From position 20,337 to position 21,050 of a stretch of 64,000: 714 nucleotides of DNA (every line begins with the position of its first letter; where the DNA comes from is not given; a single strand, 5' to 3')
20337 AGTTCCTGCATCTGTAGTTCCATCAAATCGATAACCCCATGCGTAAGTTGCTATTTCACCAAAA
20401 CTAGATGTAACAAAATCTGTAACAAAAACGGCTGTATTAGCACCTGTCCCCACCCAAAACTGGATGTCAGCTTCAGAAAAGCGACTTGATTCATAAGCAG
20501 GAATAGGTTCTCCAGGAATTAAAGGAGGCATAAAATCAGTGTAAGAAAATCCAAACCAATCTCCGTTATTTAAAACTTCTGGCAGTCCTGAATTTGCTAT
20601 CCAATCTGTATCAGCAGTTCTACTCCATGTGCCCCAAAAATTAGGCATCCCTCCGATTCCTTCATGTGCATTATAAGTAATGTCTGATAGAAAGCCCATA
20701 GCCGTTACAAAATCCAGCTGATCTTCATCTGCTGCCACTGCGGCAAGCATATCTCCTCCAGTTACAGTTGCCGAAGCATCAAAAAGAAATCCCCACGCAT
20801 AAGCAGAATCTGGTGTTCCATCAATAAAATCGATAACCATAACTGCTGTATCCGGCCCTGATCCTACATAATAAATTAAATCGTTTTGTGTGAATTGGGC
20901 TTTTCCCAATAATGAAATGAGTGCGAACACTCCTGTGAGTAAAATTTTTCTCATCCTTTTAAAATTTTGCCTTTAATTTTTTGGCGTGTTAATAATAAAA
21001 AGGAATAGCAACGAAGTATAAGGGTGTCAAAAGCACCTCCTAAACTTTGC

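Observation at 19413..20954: Triple tandem ~115-aa repeat protein as a candidate new multivalent corrinoid-binding module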

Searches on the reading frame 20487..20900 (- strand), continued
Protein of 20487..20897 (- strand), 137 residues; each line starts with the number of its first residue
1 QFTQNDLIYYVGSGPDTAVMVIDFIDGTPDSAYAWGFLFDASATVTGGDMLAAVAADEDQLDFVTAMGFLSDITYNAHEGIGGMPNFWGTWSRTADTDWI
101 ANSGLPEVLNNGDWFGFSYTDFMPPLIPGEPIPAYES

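Call 61: find_encoding_contigs(protein=P0053, flank=8000, max_places=2)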
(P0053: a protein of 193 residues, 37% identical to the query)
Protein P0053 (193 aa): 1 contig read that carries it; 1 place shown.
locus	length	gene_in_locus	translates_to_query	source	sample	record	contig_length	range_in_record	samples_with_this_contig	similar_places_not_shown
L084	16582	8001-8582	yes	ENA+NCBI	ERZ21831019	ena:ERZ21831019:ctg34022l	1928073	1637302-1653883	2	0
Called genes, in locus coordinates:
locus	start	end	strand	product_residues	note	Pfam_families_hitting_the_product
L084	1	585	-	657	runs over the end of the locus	PF00990:GGDEF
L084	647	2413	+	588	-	PF03415:Peptidase_C11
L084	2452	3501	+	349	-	PF10282:Lactonase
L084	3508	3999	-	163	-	PF14367:DUF4411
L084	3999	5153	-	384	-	PF06114:Peptidase_M78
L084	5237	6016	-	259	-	PF13489:Methyltransf_23 (weak), PF00398:RrnaAD (faint), PF08241:Methyltransf_11, PF08242:Methyltransf_12, PF13649:Methyltransf_25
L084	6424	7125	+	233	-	PF07963:N_methyl, PF07596:SBP_bac_10 (faint)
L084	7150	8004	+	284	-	-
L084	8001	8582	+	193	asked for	-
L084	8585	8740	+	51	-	-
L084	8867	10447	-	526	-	PF00089:Trypsin, PF13365:Trypsin_2, PF00595:PDZ (weak), PF13180:PDZ_2, PF17820:PDZ_6 (faint), PF00595:PDZ (weak), PF13180:PDZ_2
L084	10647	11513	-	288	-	-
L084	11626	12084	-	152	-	PF13490:zf-HC2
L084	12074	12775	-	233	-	PF04542:Sigma70_r2, PF04545:Sigma70_r4, PF08281:Sigma70_r4_2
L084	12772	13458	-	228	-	PF13177:DNA_pol3_delta2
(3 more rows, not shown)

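Call 62: find_encoding_contigs(protein=P0063, flank=8000, max_places=2)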
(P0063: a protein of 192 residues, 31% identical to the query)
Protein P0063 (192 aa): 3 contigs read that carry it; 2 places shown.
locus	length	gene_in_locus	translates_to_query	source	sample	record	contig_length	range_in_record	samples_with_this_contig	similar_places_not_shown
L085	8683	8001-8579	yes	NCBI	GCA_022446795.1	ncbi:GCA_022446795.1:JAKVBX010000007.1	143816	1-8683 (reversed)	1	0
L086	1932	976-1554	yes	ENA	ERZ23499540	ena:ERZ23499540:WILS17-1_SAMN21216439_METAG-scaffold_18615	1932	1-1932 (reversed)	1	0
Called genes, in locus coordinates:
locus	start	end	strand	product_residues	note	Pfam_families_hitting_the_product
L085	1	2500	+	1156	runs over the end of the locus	-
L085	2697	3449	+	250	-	-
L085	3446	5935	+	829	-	-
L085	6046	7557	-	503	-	-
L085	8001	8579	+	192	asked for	-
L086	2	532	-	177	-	?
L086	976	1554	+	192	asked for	-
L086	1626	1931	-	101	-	?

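Call 63: find_encoding_contigs(protein=P0061, flank=8000, max_places=2)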
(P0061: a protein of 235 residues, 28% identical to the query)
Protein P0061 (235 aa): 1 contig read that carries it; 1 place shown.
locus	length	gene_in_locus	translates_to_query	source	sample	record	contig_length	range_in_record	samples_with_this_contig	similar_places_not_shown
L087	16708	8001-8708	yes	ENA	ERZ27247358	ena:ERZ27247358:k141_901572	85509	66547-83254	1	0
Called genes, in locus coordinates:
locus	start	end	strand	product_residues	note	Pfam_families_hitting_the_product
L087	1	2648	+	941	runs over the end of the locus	PF00330:Aconitase, PF00694:Aconitase_C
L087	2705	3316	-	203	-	PF01464:SLT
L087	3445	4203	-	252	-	-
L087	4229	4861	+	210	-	PF13529:Peptidase_C39_2 (weak)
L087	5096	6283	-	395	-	PF20244:DUF6599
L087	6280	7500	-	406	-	PF00248:Aldo_ket_red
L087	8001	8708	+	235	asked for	-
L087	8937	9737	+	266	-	-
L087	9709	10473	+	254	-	PF07963:N_methyl (weak)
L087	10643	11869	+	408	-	PF00266:Aminotran_5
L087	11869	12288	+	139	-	PF01592:NifU_N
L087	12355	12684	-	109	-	PF00085:Thioredoxin, PF13098:Thioredoxin_2 (weak), PF13905:Thioredoxin_8 (faint)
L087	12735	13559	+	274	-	-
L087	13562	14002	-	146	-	PF00383:dCMP_cyt_deam_1, PF14437:MafB19-deam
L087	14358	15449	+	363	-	PF00268:Ribonuc_red_sm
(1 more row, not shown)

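Call 67: search_protein_families(library=pfam, alignment_id=A6, max_evalue=0.001)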
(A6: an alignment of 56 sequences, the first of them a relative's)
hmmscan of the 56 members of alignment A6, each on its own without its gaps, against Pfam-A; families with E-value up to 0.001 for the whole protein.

A. member 1, P0067 (863 aa): 2 families
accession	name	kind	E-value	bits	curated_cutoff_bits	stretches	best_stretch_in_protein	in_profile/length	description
PF18962.6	Por_Secre_tail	-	1.1e-06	29.3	27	1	793-862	1-75/75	Secretion system C-terminal sorting domain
PF17171.9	GST_C_6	-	1.4e-06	28.4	28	0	321-348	27-56/64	Glutathione S-transferase, C-terminal domain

B. families by the number of members that match (of 56 scanned): 22 families
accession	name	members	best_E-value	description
PF18962.6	Por_Secre_tail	50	1e-14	Secretion system C-terminal sorting domain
PF14478.12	DUF4430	13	1.5e-15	Domain of unknown function (DUF4430)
PF00041.27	fn3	3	3.3e-25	Fibronectin type III domain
PF17963.7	Big_9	3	1.2e-13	Bacterial Ig domain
PF13860.13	FlgD_ig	3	6.8e-10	FlgD Ig-like domain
PF13585.12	CHU_C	3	2.4e-05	CHU_C Type IX secretion signal domain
PF17892.7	Cadherin_5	2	7.7e-12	Cadherin-like domain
PF17803.7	Cadherin_4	2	1.6e-09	Bacterial cadherin-like domain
PF19910.5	DUF6383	2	2.4e-08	Domain of unknown function (DUF6383)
PF00886.24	Ribosomal_S16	2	0.0002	Ribosomal protein S16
PF16819.11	DUF5074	1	8.2e-101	Domain of unknown function (DUF5074)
PF18998.6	Flg_new_2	1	2.3e-14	Divergent InlB B-repeat domain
PF16656.11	Pur_ac_phosph_N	1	1.2e-07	Purple acid Phosphatase, N-terminal domain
PF17171.9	GST_C_6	1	1.4e-06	Glutathione S-transferase, C-terminal domain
PF00205.28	TPP_enzyme_M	1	7e-06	Thiamine pyrophosphate enzyme, central domain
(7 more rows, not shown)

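Call 68: search_solved_structures(query=A3, max_evalue=10, show_alignments=3)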
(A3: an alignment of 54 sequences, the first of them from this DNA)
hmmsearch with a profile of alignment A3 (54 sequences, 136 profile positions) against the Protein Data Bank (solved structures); distinct sequences matched with E-value up to 10: 4.
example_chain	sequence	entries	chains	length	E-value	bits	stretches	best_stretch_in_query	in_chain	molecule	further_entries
4z45_A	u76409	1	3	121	0.66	13.4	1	67-108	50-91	Odorant-binding protein NribOBP3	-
4z39_A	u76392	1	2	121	0.88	13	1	67-107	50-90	Odorant-binding protein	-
4igv_A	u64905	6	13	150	0.97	12.8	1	32-69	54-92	Kirola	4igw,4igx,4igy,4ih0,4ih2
4ihr_A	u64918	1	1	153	1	12.8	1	32-69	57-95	Kirola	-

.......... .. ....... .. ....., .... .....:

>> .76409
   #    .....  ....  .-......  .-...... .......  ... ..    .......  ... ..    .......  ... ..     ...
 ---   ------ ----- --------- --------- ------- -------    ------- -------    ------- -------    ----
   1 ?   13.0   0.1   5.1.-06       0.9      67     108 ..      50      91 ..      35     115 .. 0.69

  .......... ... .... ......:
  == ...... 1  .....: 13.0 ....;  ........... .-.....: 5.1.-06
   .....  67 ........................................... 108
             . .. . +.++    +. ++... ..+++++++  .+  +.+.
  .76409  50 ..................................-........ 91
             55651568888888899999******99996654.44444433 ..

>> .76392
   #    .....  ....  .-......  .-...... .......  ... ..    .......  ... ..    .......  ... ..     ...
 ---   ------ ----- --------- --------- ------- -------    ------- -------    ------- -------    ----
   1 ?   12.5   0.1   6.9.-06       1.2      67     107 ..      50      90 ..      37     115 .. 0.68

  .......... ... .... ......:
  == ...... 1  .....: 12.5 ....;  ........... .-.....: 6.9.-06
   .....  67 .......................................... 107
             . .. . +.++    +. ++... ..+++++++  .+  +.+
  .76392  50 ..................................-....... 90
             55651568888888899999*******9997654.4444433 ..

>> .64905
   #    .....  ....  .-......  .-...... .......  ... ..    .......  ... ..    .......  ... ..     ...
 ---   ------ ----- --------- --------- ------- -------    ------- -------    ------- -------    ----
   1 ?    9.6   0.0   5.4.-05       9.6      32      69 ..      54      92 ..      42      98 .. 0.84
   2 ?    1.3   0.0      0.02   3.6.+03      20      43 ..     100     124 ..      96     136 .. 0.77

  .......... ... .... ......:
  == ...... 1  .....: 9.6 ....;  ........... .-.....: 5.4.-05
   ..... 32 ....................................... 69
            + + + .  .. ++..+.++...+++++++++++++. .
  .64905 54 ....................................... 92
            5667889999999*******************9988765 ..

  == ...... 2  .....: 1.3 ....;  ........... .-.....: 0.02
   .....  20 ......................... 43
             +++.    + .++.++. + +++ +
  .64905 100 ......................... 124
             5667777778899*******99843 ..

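Call 69: search_solved_structures(query=P0099, max_evalue=10, show_alignments=3)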
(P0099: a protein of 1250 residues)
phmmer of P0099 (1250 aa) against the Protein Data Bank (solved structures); distinct sequences matched with E-value up to 10: 2.
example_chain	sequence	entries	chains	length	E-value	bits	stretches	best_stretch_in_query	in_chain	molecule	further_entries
8glk_D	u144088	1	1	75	0.0054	17.7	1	1180-1242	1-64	Endonuclease I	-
9axm_B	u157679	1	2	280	1.6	9.5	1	715-767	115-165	Serine/threonine-protein kinase A-Raf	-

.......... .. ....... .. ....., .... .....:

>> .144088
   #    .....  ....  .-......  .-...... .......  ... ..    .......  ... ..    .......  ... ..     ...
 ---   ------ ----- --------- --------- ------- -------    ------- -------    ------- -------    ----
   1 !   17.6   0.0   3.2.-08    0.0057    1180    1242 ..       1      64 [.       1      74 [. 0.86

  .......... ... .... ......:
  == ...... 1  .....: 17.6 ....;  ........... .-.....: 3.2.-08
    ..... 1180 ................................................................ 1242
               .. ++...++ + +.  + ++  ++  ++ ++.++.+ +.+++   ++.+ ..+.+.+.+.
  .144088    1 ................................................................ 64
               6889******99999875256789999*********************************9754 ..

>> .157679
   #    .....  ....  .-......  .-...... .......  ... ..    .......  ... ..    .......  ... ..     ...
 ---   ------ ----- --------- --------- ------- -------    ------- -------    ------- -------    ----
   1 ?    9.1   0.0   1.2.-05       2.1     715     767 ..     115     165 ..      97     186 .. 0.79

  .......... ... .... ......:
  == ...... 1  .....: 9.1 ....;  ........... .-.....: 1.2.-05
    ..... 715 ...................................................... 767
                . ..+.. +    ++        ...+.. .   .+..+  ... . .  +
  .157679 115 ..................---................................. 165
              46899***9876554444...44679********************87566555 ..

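Call 70: search_protein_families(library=pfam, proteins=[P0097, P0117, P0125, P0129, P0132, P0136, P0140, P0141, P0146, P0148], max_evalue=0.01)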
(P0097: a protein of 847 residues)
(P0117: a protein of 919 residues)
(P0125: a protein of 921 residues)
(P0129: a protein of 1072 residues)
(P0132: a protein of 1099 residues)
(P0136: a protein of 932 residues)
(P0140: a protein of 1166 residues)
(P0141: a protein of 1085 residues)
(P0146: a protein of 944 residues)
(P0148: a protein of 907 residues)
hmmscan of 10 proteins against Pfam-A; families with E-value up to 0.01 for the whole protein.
P0097 (847 aa): 2 families
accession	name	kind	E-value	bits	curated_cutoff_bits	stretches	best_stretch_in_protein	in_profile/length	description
PF18278.7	RANK_CRD_2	-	0.0077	16.8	26.8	0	229-245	20-36/41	Receptor activator of the NF-KB cysteine-rich repeat domain 2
PF03388.20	Lectin_leg-like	-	0.0094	15.8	24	0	654-681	134-161/230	Legume-like lectin family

P0117 (919 aa): 7 families
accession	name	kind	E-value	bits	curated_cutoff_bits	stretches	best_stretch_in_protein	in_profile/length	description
PF14478.12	DUF4430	-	1.8e-15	57.6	23.8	3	738-808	3-68/72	Domain of unknown function (DUF4430)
PF18962.6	Por_Secre_tail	-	2e-14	54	27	1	848-918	1-75/75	Secretion system C-terminal sorting domain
PF18998.6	Flg_new_2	-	2.3e-14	53.6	23.6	1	164-236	1-69/73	Divergent InlB B-repeat domain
PF23398.1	FAZ1_cons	-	9.6e-06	25.9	27.5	0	432-476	28-75/93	FAZ1, conserved domain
PF07686.23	V-set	-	0.00047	20.8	26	0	120-150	61-91/109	Immunoglobulin V-set domain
PF13008.12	zf-Paramyx-P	-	0.002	18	25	0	711-724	6-19/45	Zinc-binding domain of Paramyxoviridae V protein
PF23619.1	Ig_VWA7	-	0.0073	17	27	0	163-197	51-85/104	VWA7 Ig-like domain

P0125 (921 aa): 3 families
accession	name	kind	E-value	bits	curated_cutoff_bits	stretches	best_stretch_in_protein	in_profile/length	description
PF14478.12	DUF4430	-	1.5e-15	57.8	23.8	3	117-150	39-68/72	Domain of unknown function (DUF4430)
PF18962.6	Por_Secre_tail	-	3.1e-10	40.7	27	1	856-915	1-66/75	Secretion system C-terminal sorting domain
PF19910.5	DUF6383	-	5.5e-07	30.1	23.7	1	863-914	19-67/74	Domain of unknown function (DUF6383)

P0129 (1072 aa): 2 families
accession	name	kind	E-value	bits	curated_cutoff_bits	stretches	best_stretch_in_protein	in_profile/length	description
PF18962.6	Por_Secre_tail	-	1.8e-08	35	27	1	1007-1072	1-72/75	Secretion system C-terminal sorting domain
PF14478.12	DUF4430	-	2.8e-06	28.1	23.8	0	697-731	34-68/72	Domain of unknown function (DUF4430)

P0132 (1099 aa): 2 families
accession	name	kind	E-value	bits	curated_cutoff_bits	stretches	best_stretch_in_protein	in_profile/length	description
PF18962.6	Por_Secre_tail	-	5.1e-11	43.1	27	1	1029-1094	1-72/75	Secretion system C-terminal sorting domain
PF08838.16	DUF1811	-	0.00047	20.8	27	0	659-684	63-88/100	Protein of unknown function (DUF1811)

P0136 (932 aa): 3 families
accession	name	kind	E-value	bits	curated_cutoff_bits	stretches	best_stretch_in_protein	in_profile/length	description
PF18962.6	Por_Secre_tail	-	5.6e-10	39.8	27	1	867-926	1-66/75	Secretion system C-terminal sorting domain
PF00205.28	TPP_enzyme_M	-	7e-06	26.2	30.4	0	686-746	38-95/137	Thiamine pyrophosphate enzyme, central domain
PF14478.12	DUF4430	-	0.0013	19.5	23.8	1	103-134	36-68/72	Domain of unknown function (DUF4430)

P0140 (1166 aa): 1 family
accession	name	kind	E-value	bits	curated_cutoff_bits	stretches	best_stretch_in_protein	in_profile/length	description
PF18962.6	Por_Secre_tail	-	1.3e-09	38.6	27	1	1101-1166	1-72/75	Secretion system C-terminal sorting domain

P0141 (1085 aa): 2 families
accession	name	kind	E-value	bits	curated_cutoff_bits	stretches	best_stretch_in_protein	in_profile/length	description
PF14478.12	DUF4430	-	7.6e-10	39.5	23.8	1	925-974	25-68/72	Domain of unknown function (DUF4430)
PF18962.6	Por_Secre_tail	-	2.4e-08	34.6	27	1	1020-1083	1-70/75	Secretion system C-terminal sorting domain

P0146 (944 aa): 2 families
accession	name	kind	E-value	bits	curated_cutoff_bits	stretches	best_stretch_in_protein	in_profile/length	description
PF18962.6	Por_Secre_tail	-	1.2e-13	51.6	27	1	877-942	1-70/75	Secretion system C-terminal sorting domain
PF00886.24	Ribosomal_S16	-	0.0002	21.7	27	0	488-506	41-59/62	Ribosomal protein S16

P0148 (907 aa): 2 families
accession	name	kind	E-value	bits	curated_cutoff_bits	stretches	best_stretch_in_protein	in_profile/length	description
PF18962.6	Por_Secre_tail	-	2.7e-10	40.8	27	1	842-906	1-71/75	Secretion system C-terminal sorting domain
PF19910.5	DUF6383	-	0.0099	16.5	23.7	0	848-885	18-55/74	Domain of unknown function (DUF6383)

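Call 88: search_protein_families(library=pfam, proteins=[L082:7963-8898:+, L082:8895-9911:+, L082:9913-10665:+, L082:2650-4662:-, L082:255-2672:-, L083:7650-8987:+, L083:8994-10043:-, L083:10043-10945:-], max_evalue=0.001)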
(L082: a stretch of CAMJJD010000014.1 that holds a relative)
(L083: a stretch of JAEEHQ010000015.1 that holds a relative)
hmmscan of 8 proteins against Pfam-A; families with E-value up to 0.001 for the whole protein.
L082:7963-8898:+ (311 aa): 5 families
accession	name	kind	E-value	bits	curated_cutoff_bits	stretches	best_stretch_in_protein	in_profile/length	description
PF24555.1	CC4_CEP85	-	5.5e-06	27.1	27.3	0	122-192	6-76/85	Centrosomal protein of 85 kDa-like, CC4 coiled-coil domain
PF23991.1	DUF7310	-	0.0001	23.1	40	0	109-183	1-74/83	Coiled-coil region of unknown function (DUF7310)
PF13166.12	AAA_13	-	0.00015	21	36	1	44-183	328-467/713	AAA domain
PF10046.14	BLOC1_2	-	0.00098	19.9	33.4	1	99-154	39-94/96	Biogenesis of lysosome-related organelles complex-1 subunit 2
PF07888.16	CALCOCO1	-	0.00099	18.5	36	0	70-204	78-208/496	Calcium binding and coiled-coil domain (CALCOCO1) like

L082:8895-9911:+ (338 aa): 2 families
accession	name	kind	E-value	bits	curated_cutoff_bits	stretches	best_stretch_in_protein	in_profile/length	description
PF00710.25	Asparaginase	-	4.4e-63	212.7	22.5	1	5-192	1-190/193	Asparaginase, N-terminal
PF17763.6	Asparaginase_C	-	1e-30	106.5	34.6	1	211-322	1-109/114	Glutaminase/Asparaginase C-terminal domain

L082:9913-10665:+ (250 aa): 2 families
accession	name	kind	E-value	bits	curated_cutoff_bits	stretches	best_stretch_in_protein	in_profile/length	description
PF13568.12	OMP_b-brl_2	-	2.7e-13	50.8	27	1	43-222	5-173/175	Outer membrane protein beta-barrel domain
PF13505.12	OMP_b-brl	-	6.4e-06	26.9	28.7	1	48-246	21-171/175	Outer membrane protein beta-barrel domain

L082:2650-4662:- (670 aa): 2 families
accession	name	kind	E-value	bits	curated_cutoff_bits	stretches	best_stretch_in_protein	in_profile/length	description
PF01432.26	Peptidase_M3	-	3.9e-123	412.6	27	1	226-658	1-456/457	Peptidase family M3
PF19310.4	TOP_N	-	1.1e-10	41.8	27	1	34-150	4-120/123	Neurolysin/Thimet oligopeptidase, N-terminal domain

L082:255-2672:- (805 aa): 6 families
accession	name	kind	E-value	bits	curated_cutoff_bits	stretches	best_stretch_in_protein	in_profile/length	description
PF00773.25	RNB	-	8.7e-116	387.2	29.3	1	277-617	1-325/326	RNB domain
PF17876.7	CSD2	-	8.6e-31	106.3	26.2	2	182-256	1-74/74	Cold shock domain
PF08206.17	OB_RNB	-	1.1e-16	60.7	24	2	104-162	1-58/58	Ribonuclease B OB domain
PF17849.7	OB_Dis3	-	1.9e-10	41.1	22.8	1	176-250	7-77/77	Dis3-like cold-shock domain 2 (CSD2)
PF25049.1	OB_HELZ2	-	7e-07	29.4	29.3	1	98-167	16-89/90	3'-5' exoribonuclease HELZ2, OB-fold domain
PF00575.29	S1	-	2.1e-05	25.2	22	1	660-739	3-70/74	S1 RNA binding domain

L083:7650-8987:+ (445 aa): 2 families
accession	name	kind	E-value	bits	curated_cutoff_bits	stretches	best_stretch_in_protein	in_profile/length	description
PF02492.25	cobW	-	5.1e-48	163.5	20.7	1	10-211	1-179/180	CobW/HypB/UreG, nucleotide-binding domain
PF07683.19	CobW_C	-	7.8e-21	74.2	22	1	324-440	1-94/94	Cobalamin synthesis protein cobW C-terminal domain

L083:8994-10043:- (349 aa): 3 families
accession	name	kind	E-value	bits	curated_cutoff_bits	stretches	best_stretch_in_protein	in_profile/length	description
PF13088.12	BNR_2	-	2.1e-70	237.7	31.4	1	54-329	1-277/277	BNR repeat-like domain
PF02012.26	BNR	-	8.4e-05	22.4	27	0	138-147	2-11/12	BNR/Asp-box repeat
PF15902.12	Sortilin-Vps10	-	0.00099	18.4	33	0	135-247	2-112/446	Sortilin, neurotensin receptor 3,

L083:10043-10945:- (300 aa): 1 family
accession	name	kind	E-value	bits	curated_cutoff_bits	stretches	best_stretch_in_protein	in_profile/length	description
PF02265.22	S1-P1_nuclease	-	1.1e-39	137.3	29.5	1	63-299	1-257/258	S1/P1 Nuclease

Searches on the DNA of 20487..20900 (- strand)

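Call 16: search_rna_families(sources=[L001, L002, L003, L004], threshold=gathering)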
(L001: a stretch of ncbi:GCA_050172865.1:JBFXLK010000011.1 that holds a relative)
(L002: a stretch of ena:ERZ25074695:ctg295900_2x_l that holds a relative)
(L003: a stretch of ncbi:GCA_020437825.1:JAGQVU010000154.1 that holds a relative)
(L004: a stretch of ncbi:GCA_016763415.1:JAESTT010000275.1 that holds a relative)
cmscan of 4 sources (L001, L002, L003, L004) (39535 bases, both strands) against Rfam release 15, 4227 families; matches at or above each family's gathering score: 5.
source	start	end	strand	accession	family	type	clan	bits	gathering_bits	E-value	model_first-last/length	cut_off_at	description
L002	1119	1482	+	RF00010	RNaseP_bact_a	Gene; ribozyme;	CL00002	253.7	100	1.1e-81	1-367/367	no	Bacterial RNase P class A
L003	318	504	+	RF00174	Cobalamin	Cis-reg; riboswitch;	CL00101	115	31.5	2.7e-28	1-189/189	no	Cobalamin riboswitch aptamer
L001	8585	8786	+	RF00174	Cobalamin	Cis-reg; riboswitch;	CL00101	109.7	31.5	8.6e-27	1-189/189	no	Cobalamin riboswitch aptamer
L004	2595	2779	+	RF00174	Cobalamin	Cis-reg; riboswitch;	CL00101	102.9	31.5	7.6e-25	1-189/189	no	Cobalamin riboswitch aptamer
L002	9173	9400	+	RF00174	Cobalamin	Cis-reg; riboswitch;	CL00101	95.4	31.5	1.1e-22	1-189/189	no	Cobalamin riboswitch aptamer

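Call 64: search_rna_families(sources=[L084, L085, L086, L087, L054, L075], threshold=gathering)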
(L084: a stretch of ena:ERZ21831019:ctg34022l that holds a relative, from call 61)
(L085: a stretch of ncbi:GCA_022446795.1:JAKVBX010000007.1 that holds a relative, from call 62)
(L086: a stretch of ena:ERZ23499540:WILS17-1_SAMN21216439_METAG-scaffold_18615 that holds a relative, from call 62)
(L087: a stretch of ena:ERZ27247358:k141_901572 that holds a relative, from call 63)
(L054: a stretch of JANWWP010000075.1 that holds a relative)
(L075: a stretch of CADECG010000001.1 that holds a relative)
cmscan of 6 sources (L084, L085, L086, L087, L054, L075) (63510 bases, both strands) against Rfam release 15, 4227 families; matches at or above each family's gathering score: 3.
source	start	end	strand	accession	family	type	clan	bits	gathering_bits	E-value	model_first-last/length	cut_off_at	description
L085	7765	7956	+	RF00174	Cobalamin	Cis-reg; riboswitch;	CL00101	69.7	31.5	3.8e-15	16-175/189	no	Cobalamin riboswitch aptamer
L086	740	931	+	RF00174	Cobalamin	Cis-reg; riboswitch;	CL00101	69.7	31.5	3.8e-15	16-175/189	no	Cobalamin riboswitch aptamer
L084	6190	6332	+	RF00174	Cobalamin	Cis-reg; riboswitch;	CL00101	39.3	31.5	1.9e-06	1-189/189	no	Cobalamin riboswitch aptamer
